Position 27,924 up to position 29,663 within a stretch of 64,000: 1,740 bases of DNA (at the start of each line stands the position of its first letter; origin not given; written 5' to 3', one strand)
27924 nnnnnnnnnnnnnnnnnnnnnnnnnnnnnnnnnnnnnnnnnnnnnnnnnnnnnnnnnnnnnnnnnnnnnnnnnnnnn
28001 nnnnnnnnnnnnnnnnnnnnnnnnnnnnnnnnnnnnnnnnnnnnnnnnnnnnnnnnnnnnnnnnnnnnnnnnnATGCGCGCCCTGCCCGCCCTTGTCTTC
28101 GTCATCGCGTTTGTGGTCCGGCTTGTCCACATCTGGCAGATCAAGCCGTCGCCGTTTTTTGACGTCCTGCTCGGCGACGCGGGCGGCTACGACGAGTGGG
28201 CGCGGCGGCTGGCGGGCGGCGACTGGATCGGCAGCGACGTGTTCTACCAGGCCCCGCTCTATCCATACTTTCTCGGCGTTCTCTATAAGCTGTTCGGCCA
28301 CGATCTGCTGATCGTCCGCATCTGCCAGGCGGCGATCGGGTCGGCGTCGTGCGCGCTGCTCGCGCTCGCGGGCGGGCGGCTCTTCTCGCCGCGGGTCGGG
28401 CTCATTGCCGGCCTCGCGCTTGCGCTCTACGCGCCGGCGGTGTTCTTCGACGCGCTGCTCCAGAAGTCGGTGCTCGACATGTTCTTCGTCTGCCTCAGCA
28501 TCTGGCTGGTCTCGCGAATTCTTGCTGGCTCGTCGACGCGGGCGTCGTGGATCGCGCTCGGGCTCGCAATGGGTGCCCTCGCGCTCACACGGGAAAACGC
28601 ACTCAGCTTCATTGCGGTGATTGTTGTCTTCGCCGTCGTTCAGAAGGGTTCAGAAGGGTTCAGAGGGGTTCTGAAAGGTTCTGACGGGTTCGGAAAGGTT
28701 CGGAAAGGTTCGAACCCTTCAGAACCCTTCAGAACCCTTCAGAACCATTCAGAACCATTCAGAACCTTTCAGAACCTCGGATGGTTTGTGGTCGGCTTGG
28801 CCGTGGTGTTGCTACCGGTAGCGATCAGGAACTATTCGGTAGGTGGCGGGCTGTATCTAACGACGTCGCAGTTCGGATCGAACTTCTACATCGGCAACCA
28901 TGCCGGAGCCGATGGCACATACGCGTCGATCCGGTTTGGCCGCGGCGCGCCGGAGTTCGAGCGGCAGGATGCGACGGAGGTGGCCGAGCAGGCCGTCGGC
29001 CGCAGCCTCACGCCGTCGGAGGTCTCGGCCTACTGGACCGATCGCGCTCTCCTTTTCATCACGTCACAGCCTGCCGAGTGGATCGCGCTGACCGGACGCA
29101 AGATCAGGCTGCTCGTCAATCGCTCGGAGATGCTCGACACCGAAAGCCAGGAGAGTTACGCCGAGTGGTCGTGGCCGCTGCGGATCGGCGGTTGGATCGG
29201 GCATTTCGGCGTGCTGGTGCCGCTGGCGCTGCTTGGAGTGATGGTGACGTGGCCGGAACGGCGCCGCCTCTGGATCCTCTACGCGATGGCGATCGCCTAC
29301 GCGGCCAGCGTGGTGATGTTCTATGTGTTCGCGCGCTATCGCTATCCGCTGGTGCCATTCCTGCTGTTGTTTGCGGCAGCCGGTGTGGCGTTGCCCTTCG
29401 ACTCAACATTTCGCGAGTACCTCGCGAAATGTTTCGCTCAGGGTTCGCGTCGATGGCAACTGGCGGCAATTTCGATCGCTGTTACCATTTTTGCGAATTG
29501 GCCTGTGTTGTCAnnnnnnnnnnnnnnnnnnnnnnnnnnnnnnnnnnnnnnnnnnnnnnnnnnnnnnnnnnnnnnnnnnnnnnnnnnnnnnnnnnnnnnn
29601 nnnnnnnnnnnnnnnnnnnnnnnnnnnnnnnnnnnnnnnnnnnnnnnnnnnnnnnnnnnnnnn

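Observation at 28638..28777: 140-nt palindrome made of fourteen 10-nt words, translated in frame inside a GT39/TPR membrane protein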

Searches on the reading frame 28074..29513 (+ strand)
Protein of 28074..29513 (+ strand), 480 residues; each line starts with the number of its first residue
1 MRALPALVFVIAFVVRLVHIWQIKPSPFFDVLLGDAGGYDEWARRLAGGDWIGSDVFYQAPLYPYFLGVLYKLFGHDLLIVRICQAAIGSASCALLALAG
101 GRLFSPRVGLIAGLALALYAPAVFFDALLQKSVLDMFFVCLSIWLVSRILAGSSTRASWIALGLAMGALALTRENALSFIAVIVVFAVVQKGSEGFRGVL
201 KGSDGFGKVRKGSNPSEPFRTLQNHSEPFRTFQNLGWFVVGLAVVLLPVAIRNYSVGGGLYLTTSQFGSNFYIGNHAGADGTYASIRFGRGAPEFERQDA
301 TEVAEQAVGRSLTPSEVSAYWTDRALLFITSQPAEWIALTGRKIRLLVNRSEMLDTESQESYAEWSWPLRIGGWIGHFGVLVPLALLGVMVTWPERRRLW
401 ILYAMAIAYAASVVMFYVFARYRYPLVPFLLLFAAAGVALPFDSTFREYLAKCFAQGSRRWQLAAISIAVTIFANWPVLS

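Call 71: search_solved_structures(query=window:28074-29513:+, max_evalue=1)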
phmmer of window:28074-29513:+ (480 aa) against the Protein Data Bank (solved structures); distinct sequences matched with E-value up to 1: 0.
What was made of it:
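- On Host gene: GT-C glycosyltransferase with TPR domain: No solved structure matches the membrane half by sequence (call 71).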
